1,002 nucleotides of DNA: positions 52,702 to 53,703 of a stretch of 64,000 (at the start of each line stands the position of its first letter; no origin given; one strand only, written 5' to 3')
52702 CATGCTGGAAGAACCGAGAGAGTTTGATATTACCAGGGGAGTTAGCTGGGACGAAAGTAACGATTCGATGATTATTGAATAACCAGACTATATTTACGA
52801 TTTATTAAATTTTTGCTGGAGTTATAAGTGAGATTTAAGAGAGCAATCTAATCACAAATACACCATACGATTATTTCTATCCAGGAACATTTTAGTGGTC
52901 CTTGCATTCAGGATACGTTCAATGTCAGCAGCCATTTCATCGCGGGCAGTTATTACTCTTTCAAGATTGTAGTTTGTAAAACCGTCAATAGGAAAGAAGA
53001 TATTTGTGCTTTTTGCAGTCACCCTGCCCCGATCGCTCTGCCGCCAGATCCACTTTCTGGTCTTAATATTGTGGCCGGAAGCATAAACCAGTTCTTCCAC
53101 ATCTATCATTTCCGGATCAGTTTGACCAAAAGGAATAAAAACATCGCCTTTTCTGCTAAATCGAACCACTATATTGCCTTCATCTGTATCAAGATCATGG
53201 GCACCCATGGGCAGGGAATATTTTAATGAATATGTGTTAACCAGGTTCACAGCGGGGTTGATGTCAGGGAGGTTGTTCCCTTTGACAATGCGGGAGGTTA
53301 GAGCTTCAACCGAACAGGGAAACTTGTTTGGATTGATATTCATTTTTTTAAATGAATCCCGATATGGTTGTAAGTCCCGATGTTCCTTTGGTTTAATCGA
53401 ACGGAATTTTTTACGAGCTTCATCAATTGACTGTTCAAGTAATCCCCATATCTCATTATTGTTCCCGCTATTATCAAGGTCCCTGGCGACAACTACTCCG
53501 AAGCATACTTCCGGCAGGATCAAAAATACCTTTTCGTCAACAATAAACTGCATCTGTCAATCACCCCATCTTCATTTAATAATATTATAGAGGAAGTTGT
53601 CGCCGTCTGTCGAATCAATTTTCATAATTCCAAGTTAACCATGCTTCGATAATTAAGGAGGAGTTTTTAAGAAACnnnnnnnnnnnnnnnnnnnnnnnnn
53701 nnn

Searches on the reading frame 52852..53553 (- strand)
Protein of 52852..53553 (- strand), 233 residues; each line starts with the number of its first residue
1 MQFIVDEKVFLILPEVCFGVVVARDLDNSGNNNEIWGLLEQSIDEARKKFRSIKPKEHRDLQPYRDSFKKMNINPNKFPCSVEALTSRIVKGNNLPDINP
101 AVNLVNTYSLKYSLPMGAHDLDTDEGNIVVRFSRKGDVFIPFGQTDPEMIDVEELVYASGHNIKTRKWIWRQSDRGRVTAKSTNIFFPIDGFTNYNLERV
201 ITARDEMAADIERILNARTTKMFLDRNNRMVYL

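Call 35: search_protein_families(library=pfam, proteins=[window:52852-53553:-], max_evalue=0.0001)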
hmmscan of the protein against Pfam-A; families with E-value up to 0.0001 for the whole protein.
window:52852-53553:- (233 aa): 1 family
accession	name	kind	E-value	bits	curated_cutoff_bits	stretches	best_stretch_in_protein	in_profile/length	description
PF03483.22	B3_4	-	6.2e-27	94.8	29.3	1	65-227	3-165/174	B3/4 domain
